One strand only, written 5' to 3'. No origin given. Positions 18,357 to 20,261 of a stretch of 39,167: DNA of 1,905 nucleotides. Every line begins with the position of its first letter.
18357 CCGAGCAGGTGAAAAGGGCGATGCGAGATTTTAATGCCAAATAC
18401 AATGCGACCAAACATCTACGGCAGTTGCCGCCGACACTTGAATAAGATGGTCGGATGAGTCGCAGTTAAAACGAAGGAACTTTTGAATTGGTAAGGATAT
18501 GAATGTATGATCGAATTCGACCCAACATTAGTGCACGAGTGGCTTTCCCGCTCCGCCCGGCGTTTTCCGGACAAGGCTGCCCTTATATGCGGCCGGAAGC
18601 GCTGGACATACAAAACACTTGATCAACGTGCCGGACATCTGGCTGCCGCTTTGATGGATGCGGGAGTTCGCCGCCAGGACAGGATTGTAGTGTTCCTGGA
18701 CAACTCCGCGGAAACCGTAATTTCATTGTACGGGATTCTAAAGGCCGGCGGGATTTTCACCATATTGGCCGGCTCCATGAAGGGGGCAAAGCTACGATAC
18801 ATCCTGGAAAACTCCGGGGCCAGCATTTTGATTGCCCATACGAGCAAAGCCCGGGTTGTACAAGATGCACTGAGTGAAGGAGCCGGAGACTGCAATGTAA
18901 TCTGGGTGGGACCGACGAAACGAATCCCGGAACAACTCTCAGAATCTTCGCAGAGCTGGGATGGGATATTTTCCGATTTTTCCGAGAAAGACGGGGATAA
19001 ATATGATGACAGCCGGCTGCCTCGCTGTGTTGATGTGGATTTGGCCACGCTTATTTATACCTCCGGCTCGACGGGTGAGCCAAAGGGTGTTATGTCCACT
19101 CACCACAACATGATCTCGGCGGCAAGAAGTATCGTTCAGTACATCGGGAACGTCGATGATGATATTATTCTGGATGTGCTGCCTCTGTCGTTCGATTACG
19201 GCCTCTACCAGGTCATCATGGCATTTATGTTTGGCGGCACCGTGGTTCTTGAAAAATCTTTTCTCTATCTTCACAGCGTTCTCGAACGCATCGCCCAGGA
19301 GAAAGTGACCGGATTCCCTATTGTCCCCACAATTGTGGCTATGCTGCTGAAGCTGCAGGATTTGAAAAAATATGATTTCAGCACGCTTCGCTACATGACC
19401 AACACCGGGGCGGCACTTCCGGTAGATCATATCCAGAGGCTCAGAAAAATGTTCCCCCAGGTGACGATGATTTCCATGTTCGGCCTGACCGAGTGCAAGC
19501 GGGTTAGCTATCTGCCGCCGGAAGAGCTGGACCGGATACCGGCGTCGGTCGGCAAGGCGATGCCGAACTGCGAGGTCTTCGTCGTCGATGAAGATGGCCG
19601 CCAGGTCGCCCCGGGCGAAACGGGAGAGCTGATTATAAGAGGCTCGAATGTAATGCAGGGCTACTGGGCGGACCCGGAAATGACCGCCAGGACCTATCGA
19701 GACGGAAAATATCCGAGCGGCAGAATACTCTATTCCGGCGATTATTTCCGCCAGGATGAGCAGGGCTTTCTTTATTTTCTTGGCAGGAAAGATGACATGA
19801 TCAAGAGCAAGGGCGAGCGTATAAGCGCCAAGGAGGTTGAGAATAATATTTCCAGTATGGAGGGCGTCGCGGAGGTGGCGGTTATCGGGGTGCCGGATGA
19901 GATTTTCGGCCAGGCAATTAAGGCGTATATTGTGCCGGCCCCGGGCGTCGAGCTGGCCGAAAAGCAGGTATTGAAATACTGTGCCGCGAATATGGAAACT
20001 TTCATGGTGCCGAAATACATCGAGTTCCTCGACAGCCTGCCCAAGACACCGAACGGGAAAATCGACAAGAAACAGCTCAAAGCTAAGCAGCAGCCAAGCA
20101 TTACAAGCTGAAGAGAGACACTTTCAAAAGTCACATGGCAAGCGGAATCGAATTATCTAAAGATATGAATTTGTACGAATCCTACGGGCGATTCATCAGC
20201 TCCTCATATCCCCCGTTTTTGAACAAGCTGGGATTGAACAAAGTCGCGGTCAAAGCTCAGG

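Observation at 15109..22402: ACP-centred tailoring cassette with an unusual density of ATP-dependent carboxylate-activating enzymes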

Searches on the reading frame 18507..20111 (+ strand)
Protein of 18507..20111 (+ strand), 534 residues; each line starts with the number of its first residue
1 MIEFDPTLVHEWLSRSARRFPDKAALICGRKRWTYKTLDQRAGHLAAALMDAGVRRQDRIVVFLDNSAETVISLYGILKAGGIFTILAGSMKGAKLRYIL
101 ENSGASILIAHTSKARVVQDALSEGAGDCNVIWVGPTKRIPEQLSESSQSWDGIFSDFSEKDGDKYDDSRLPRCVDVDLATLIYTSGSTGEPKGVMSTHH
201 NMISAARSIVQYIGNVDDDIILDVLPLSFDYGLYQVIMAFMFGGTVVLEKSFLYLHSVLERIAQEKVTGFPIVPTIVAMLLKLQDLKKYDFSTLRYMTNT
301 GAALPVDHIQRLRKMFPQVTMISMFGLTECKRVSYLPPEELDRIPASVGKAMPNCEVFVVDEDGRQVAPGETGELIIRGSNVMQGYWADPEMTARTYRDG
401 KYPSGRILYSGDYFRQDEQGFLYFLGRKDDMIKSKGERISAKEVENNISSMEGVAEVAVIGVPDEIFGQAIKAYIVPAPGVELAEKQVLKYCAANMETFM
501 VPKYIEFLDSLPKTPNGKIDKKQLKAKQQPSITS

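Call 3: search_protein_families(library=ncbifam, proteins=[window:18507-20111:+], max_evalue=0.001)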
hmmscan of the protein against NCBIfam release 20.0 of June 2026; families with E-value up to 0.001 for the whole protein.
window:18507-20111:+ (534 aa): 106 families (the best 25 are shown)
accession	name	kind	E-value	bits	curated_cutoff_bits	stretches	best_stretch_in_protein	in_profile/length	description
TIGR03098.1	ligase_PEP_1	hypoth_equivalog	2.4e-145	484.9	592.35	1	8-526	1-516/517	acyl-CoA ligase (AMP-forming), exosortase A system-associated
NF004837.0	PRK06187.1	subfamily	1e-120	403.5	476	1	6-528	7-522/531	long-chain-fatty-acid--CoA ligase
NF006182.0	PRK08316.1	subfamily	8.2e-108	361.1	663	1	8-528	12-517/523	fatty acyl-CoA synthetase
NF005801.1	PRK07656.1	equivalog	3.5e-90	303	657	1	11-525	5-500/500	FadD3 family acyl-CoA ligase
TIGR01733.1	AA-adenyl-dom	subfamily_domain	2.2e-83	280.3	317.4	1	34-459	1-409/409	amino acid adenylation domain-containing protein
NF005307.0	PRK06839.1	equivalog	3.9e-83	279.8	748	1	11-527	6-492/496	o-succinylbenzoate--CoA ligase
NF009233.0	PRK12583.1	subfamily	1.5e-82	277.8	832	2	178-526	202-548/558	fatty acid CoA ligase family protein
NF006181.0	PRK08314.1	subfamily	3.2e-80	270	705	1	7-528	24-554/563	long-chain-fatty-acid--CoA ligase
NF005702.0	PRK07514.1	subfamily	3.9e-80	269.6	558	1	29-528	26-500/506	malonyl-CoA synthase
NF004808.0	PRK06155.1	equivalog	4.1e-79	266.3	722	1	11-527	25-521/542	ATP-dependent acyl-CoA ligase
NF005220.0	PRK06710.1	equivalog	1.4e-78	264.4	1116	2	170-525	199-550/563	long-chain-fatty-acid--CoA ligase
NF002966.0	PRK03640.1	equivalog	8.4e-77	258.8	556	2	173-528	137-480/483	o-succinylbenzoate--CoA ligase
NF052269.1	Staph_lig_FadD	equivalog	1.9e-76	257.4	650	2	176-526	149-491/499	long-chain-fatty-acid--CoA ligase FadD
NF004797.0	PRK06145.1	equivalog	3.3e-76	256.6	850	2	176-527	148-494/499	acyl-CoA synthetase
NF005676.0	PRK07470.1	equivalog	3.8e-76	256.8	774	1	11-527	24-528/544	acyl-CoA synthetase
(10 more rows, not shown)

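Call 4: search_protein_families(library=pfam, proteins=[window:18507-20111:+], max_evalue=0.001)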
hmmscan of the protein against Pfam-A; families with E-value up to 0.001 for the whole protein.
window:18507-20111:+ (534 aa): 2 families
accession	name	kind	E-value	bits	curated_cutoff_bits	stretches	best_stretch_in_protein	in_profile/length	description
PF00501.34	AMP-binding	-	5e-93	312.4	29.9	1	14-387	2-384/384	AMP-binding enzyme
PF13193.12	AMP-binding_C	-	1.7e-21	77.4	24.5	1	443-518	1-76/76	AMP-binding enzyme C-terminal domain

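Call 35: search_solved_structures(query=window:18507-20111:+, max_evalue=1e-30)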
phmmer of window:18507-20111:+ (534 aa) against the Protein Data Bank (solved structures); distinct sequences matched with E-value up to 1e-30: 152 (the best 60 are shown).
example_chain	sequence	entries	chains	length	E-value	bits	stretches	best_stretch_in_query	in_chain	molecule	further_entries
6mfy_A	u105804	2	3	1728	4.5e-91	309.2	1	177-525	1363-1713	Linear gramicidin synthase subunit A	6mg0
6mfz_A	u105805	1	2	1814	6.1e-91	308.8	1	177-525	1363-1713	Linear gramicidin synthase subunit A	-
9be3_A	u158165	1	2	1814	6.6e-91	308.7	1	177-525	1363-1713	Linear gramicidin synthase subunit A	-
9be4_A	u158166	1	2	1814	6.6e-91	308.7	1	177-525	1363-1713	Linear gramicidin synthase subunit A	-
9meh_A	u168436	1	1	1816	6.6e-91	308.7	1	177-525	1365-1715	Linear gramicidin synthase subunit A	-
8xjz_C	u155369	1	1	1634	5.3e-80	272.7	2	178-524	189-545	Peptide synthetase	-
3wvn_A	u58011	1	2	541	3.6e-78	266.7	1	176-525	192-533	Non-ribosomal peptide synthetase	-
3wv4_A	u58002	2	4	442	1.1e-65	225.5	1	175-427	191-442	Non-ribosomal peptide synthetase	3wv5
5wm2_A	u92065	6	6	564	6.4e-62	213.1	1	15-525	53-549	Salicylate-AMP ligase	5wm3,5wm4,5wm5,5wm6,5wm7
8wev_A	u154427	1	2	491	6.2e-61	209.8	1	167-525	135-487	Feruloyl-CoA Synthetase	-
8weu_A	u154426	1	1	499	6.3e-61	209.8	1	167-525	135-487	Fatty-acyl-CoA synthase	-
9bfd_A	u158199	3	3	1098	6.4e-60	206.5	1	175-525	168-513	Tyrocidine synthase 1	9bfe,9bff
4fuq_A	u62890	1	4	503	1.4e-56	195.4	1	31-525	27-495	Malonyl CoA synthetase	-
4fut_A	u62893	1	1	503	9.5e-56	192.7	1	31-525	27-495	Malonyl CoA synthetase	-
9bfd_B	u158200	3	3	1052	4.4e-55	190.5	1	178-526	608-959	Tyrocidine synthase 2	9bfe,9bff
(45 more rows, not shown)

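Call 46: find_homologous_proteins(query=window:18507-20111:+, max_evalue=1e-40)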
Query window:18507-20111:+ (534 aa): 7970 proteins with E <= 1e-40 among 8000 candidates; the best 120 are listed.
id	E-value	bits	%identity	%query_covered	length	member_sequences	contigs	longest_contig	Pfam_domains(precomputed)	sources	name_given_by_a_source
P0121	0.0e+0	1163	96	100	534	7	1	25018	PF00501.35,PF13193.13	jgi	-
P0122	0.0e+0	1074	88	100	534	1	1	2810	PF00501.35,PF13193.13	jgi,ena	-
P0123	0.0e+0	1074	88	100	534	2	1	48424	PF00501.35,PF13193.13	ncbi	-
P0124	0.0e+0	1065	87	100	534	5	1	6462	PF00501.35,PF13193.13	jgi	jgi:amino acid adenylation domain-containing protein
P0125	0.0e+0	1064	87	100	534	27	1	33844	PF00501.35,PF13193.13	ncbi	ncbi:MAG: AMP-binding protein [Sedimentisphaerales bacterium]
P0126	0.0e+0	1064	87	100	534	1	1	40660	PF00501.35,PF13193.13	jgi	jgi:long-chain acyl-CoA synthetase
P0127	0.0e+0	1063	87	100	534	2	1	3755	PF00501.35,PF13193.13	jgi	-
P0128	0.0e+0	1062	86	100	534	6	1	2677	PF00501.35,PF13193.13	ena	-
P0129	0.0e+0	1061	87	100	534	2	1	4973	PF00501.35,PF13193.13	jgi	jgi:amino acid adenylation domain-containing protein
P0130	0.0e+0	1061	87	100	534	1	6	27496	PF00501.35,PF13193.13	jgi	jgi:long-chain acyl-CoA synthetase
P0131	0.0e+0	1058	87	100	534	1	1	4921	PF00501.35,PF13193.13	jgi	jgi:long-chain acyl-CoA synthetase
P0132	0.0e+0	1055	87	100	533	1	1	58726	PF00501.35,PF13193.13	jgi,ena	jgi:amino acid adenylation domain-containing protein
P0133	0.0e+0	1053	86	100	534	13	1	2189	PF00501.35,PF13193.13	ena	-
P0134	0.0e+0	1051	86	100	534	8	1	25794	PF00501.35,PF13193.13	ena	-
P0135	0.0e+0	1051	85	100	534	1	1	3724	PF00501.35,PF13193.13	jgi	jgi:amino acid adenylation domain-containing protein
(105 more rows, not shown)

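Call 47: search_dna_similar(query=window:18507-20111:+, collection=plasmids, mode=protein, max_evalue=1e-30, max_rows=30)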
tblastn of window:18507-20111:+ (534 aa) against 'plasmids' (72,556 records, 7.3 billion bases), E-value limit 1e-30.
In 2 record(s) the limit of 40 matching pieces per record was reached: places in those records are undercounted.
Records with a match: 2500; places in all: 6973; records where one place covers at least 80% of the query: 2480.
Best place of each record, by identity: <60% 2500.
By first word of the organism name: Rhizobium 220; Streptomyces 185; Sinorhizobium 179; Salmonella 177; Bacillus 155; Ralstonia 138; Pseudosulfitobacter 126; Rhodococcus 100; Agrobacterium 51; Paracoccus 47; and 240 more.
By predicted mobility (MOB-suite, as given by PLSDB): non-mobilizable 1388; conjugative 646; mobilizable 466.
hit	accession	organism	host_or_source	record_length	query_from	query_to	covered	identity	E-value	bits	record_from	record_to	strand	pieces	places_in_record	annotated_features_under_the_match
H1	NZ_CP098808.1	Ensifer adhaerens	whole organism,soil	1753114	11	531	98%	47.5%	5e-150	483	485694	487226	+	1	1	none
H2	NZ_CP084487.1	Ensifer adhaerens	cellculture,soil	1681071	11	531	98%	47.5%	3e-149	480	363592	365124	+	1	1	none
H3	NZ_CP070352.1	Ensifer sp. PDNC004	cell culture,Plastic debris in ...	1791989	11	531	98%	47.5%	2e-148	478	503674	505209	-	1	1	none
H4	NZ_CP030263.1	Ensifer adhaerens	Zea mays,whole organism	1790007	11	531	98%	47.3%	6e-149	479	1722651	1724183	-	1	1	none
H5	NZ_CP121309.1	Ensifer adhaerens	bacterial colony,soil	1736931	11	531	98%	47.3%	8e-149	479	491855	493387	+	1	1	none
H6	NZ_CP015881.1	Ensifer adhaerens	silty clay loam soil (pH 6.1)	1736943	11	531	98%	47.3%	8e-149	479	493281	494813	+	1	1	none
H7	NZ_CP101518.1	Ensifer adhaerens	cell cuture,rhizosphere soil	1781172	11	531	98%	47.3%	1e-148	478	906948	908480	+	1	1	none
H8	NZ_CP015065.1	Mesorhizobium ciceri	Astragalus pelecinus,Pure Sample,Plant ...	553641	9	522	96%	47.8%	1e-139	452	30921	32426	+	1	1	class I adenylate-forming enzyme family protein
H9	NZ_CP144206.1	Sinorhizobium chiapasense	mixed culture,rhizosphere soil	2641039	11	531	98%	47.1%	8e-141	456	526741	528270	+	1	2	none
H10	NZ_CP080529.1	Mesorhizobium sp. AR07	Oxytropis sp.,Cell culture,root nodule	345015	8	524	97%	47.1%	3e-146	472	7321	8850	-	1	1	AMP-binding protein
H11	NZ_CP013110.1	Sinorhizobium americanum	Vachellia farnesiana,cell culture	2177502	10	522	96%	47.4%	8e-141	456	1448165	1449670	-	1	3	record has no annotation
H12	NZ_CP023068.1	Sinorhizobium sojae CCBAU 05684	G.max,nodule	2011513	10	531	98%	46.4%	2e-145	469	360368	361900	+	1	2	record has no annotation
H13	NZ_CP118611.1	Ensifer adhaerens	Pure isolate,Rhizosphere of Cyperus ...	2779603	11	531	98%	46.5%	1e-138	449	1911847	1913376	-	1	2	none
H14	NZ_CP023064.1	Sinorhizobium sp. CCBAU 05631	G.max,nodule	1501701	10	522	96%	47.2%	5e-140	454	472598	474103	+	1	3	record has no annotation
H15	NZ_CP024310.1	Sinorhizobium fredii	Phaseolus vulgaris,cell culture,plant ...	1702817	10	522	96%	47.2%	5e-140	454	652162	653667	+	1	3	record has no annotation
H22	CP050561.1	Sinorhizobium meliloti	Melilotus officinalis,cell culture,root ...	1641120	10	531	98%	46.2%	7e-145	468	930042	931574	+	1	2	acyl--CoA ligase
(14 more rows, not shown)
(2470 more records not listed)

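Call 48: get_annotated_region(hit=H22, flank=12000)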
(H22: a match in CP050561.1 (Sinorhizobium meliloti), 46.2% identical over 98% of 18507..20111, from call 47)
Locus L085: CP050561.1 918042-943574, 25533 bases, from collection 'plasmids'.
description: Sinorhizobium meliloti strain RCAM1115 plasmid p_2, complete sequence
organism: Sinorhizobium meliloti (NCBI taxid 382)
taxonomy: Bacteria; Pseudomonadota; Alphaproteobacteria; Hyphomicrobiales; Rhizobiaceae; Sinorhizobium; Sinorhizobium meliloti
host: -; source: Melilotus officinalis,cell culture,root nodule; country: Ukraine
typing (MOB-suite, as given by PLSDB): mobilizable; relaxase MOBQ
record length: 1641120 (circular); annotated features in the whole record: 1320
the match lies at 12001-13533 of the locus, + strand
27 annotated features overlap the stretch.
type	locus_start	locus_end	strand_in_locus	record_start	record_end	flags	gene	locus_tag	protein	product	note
CDS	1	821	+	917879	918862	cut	-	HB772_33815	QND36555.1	SDR family oxidoreductase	-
CDS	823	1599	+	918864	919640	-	-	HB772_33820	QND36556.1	SDR family oxidoreductase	-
CDS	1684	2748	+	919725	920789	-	ugpC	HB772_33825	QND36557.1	sn-glycerol-3-phosphate ABC transporter ATP-binding protein UgpC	-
CDS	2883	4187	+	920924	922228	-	-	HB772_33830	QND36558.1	carbohydrate ABC transporter substrate-binding protein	-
CDS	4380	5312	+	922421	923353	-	-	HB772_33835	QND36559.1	sugar ABC transporter permease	-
CDS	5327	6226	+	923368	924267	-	-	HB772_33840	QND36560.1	carbohydrate ABC transporter permease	-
CDS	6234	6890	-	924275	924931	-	-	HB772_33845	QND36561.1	hypothetical protein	-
CDS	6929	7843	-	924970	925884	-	-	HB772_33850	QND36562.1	aldo/keto reductase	-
CDS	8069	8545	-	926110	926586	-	-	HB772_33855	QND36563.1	VOC family protein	-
CDS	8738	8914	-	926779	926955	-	-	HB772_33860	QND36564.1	hypothetical protein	-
CDS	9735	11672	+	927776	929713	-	asnB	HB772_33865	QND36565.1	asparagine synthase (glutamine-hydrolyzing)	-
CDS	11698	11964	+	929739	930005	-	-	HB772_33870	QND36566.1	acyl carrier protein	-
CDS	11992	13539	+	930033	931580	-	-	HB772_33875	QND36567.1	acyl--CoA ligase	-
CDS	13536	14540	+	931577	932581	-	nadE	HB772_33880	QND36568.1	NAD(+) synthase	-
CDS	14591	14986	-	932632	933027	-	-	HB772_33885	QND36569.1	hypothetical protein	-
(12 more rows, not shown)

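Call 49: get_annotated_region(hit=H8, flank=12000)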
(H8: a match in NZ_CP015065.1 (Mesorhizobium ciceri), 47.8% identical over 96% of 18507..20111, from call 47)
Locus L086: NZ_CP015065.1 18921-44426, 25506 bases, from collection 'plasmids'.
description: Mesorhizobium ciceri biovar biserrulae strain WSM1284 plasmid pMc1284, complete sequence
organism: Mesorhizobium ciceri (NCBI taxid 278148)
taxonomy: Bacteria; Pseudomonadota; Alphaproteobacteria; Hyphomicrobiales; Phyllobacteriaceae; Mesorhizobium; Mesorhizobium ciceri
host: -; source: Astragalus pelecinus,Pure Sample,Plant nodule tissue,root nodule; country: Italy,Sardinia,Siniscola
typing (MOB-suite, as given by PLSDB): non-mobilizable
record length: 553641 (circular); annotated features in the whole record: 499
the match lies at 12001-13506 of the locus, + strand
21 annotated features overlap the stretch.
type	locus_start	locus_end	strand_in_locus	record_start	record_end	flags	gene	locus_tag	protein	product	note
CDS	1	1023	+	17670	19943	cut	-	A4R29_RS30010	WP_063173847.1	hybrid sensor histidine kinase/response regulator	GO:0000160 - phosphorelay signal transduction system [Evidence IEA]; GO:0007165 - signal transduction [Evidence IEA]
CDS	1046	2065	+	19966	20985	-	-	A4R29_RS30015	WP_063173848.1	chemotaxis response regulator protein-glutamate methylesterase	-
CDS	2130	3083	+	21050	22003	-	-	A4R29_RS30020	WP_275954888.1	PleD family two-component system response regulator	-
CDS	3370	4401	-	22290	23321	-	-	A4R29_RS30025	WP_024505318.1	helix-turn-helix domain-containing protein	GO:0006355 - regulation of DNA-templated transcription [Evidence IEA]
CDS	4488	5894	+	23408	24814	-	-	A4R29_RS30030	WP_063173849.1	FAD-binding oxidoreductase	-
CDS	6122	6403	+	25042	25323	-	-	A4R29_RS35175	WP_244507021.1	winged helix-turn-helix domain-containing protein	GO:0000160 - phosphorelay signal transduction system [Evidence IEA]; GO:0006355 - regulation of DNA-templated ...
CDS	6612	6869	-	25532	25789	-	-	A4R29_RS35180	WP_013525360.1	hypothetical protein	-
CDS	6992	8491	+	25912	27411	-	-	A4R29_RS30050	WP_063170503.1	winged helix-turn-helix domain-containing tetratricopeptide repeat protein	-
CDS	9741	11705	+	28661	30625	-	asnB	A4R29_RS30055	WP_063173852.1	asparagine synthase (glutamine-hydrolyzing)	GO:0006529 - asparagine biosynthetic process [Evidence IEA]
CDS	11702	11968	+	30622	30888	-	-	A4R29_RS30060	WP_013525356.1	acyl carrier protein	GO:0006633 - fatty acid biosynthetic process [Evidence IEA]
CDS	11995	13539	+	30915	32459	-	-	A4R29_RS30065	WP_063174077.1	class I adenylate-forming enzyme family protein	-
CDS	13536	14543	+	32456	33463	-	nadE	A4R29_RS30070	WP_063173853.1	NAD(+) synthase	GO:0009435 - NAD biosynthetic process [Evidence IEA]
CDS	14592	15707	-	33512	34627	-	-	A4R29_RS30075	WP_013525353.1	hypothetical protein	-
CDS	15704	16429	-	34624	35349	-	-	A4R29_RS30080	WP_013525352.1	HemK/PrmC family methyltransferase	GO:0032259 - methylation [Evidence IEA]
CDS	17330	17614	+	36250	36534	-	-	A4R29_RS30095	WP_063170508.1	Hpt domain-containing protein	-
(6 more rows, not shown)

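Call 69: search_protein_families(library=pfam, proteins=[L086:14592-15707:-, L086:15704-16429:-, L085:14591-14986:-], max_evalue=0.01)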
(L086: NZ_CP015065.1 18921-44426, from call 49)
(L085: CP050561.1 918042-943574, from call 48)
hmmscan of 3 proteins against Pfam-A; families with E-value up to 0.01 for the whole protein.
L086:14592-15707:- (371 aa): 0 families

L086:15704-16429:- (241 aa): 17 families
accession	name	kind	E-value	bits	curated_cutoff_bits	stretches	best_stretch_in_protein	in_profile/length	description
PF05175.20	MTS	-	1.3e-13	51.4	23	1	56-140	34-113/170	Methyltransferase small domain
PF13847.12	Methyltransf_31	-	8.6e-11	42.2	27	1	57-190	7-113/145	Methyltransferase domain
PF13649.12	Methyltransf_25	-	8.8e-10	39.6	27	1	57-131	1-70/97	Methyltransferase domain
PF01170.24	UPF0020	-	6.1e-08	33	22.3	1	69-138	44-134/197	RMKL-like, methyltransferase domain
PF06325.19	PrmA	-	6.6e-08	32.8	22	1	54-132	162-233/296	Ribosomal protein L11 methyltransferase (PrmA)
PF09445.16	Methyltransf_15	-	1.1e-06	28.7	22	1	56-134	3-80/165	RNA cap guanine-N2 methyltransferase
PF08242.18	Methyltransf_12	-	1.5e-06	29.3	30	1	59-132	2-72/98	Methyltransferase domain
PF13489.12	Methyltransf_23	-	6.5e-06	26.4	27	1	42-187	11-117/164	Methyltransferase domain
PF02384.22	N6_Mtase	-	1.4e-05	25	20.4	1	44-138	42-138/311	N-6 DNA Methylase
PF08241.18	Methyltransf_11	-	2.9e-05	25.1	21.2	1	59-113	2-51/95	Methyltransferase domain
PF03602.21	Cons_hypoth95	-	4.4e-05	23.7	24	1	47-140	35-128/182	Conserved hypothetical protein 95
PF02390.23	Methyltransf_4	-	9.4e-05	22.4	24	1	55-103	3-51/173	Putative methyltransferase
PF13679.12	Methyltransf_32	-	0.00014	22.3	27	1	51-114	23-90/143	Methyltransferase domain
PF11599.14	AviRa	-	0.00019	21.4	25.7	1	41-101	39-101/232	RRNA methyltransferase AviRa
PF02475.24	TRM5-TYW2_MTfase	-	0.00053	20.4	28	1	53-113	36-96/164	TRM5/TYW2 methyltransferase domain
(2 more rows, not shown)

L085:14591-14986:- (131 aa): 0 families

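Call 94: search_dna_similar(query=window:18507-20111:+, collection=plasmids, mode=protein, max_evalue=1e-60, max_rows=60, rows=spread)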
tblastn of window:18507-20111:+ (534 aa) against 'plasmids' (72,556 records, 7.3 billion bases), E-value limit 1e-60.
Records with a match: 223; places in all: 254; records where one place covers at least 80% of the query: 221.
Best place of each record, by identity: <60% 223.
By first word of the organism name: Sinorhizobium 76; Streptomyces 23; Rhodococcus 13; Azospirillum 12; Rahnella 10; Ensifer 9; Bradyrhizobium 9; Mesorhizobium 8; Shinella 8; Rhizobium 6; and 28 more.
By predicted mobility (MOB-suite, as given by PLSDB): non-mobilizable 112; mobilizable 94; conjugative 17.
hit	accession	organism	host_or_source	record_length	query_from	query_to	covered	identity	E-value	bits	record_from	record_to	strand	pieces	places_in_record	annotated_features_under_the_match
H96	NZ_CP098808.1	Ensifer adhaerens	whole organism,soil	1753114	11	531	98%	47.5%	5e-150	483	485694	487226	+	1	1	none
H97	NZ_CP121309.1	Ensifer adhaerens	bacterial colony,soil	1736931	11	531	98%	47.3%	8e-149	479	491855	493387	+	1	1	none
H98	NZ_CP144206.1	Sinorhizobium chiapasense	mixed culture,rhizosphere soil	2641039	11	531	98%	47.1%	8e-141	456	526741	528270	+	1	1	none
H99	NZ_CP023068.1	Sinorhizobium sojae CCBAU 05684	G.max,nodule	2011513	10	531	98%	46.4%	2e-145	469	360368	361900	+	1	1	record has no annotation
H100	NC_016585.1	Azospirillum lipoferum 4B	-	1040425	8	531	98%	46.0%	2e-135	441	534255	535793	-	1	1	none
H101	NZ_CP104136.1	Sinorhizobium sp. C101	Phaseolus vulgaris,cell ...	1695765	10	531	98%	46.2%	5e-145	468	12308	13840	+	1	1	record has no annotation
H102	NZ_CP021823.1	Sinorhizobium meliloti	Medicago truncatula,Single Cell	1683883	10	531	98%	46.2%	8e-145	468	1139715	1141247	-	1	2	none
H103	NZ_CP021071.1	Mesorhizobium sp. WSM1497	Biserrula pelecinus L.,cell ...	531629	9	522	96%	46.8%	1e-139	452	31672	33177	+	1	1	class I adenylate-forming enzyme family protein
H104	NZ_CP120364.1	Sinorhizobium kummerowiae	Kummerowia stipulacea,Pure culture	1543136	10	531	98%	46.0%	1e-144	467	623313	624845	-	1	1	none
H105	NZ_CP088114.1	Sinorhizobium meliloti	cell culture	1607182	10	531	98%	46.0%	2e-144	466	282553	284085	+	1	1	none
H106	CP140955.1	Sinorhizobium meliloti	Medicago lupulina,whole organism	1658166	10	531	98%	46.0%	2e-144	466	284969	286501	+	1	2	class I adenylate-forming enzyme family protein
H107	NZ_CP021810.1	Sinorhizobium meliloti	Medicago sativa,Single Cell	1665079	10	531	98%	46.0%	2e-144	466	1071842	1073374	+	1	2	none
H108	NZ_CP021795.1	Sinorhizobium meliloti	Medicago sativa,Single Cell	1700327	10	531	98%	46.0%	2e-144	466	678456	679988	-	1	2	none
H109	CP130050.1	Sinorhizobium meliloti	Medicago,Cell culture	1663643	10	531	98%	46.0%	2e-144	466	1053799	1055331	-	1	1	class I adenylate-forming enzyme family protein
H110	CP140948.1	Sinorhizobium meliloti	Medicago lupulina,whole organism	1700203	10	531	98%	46.0%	2e-144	466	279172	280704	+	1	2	class I adenylate-forming enzyme family protein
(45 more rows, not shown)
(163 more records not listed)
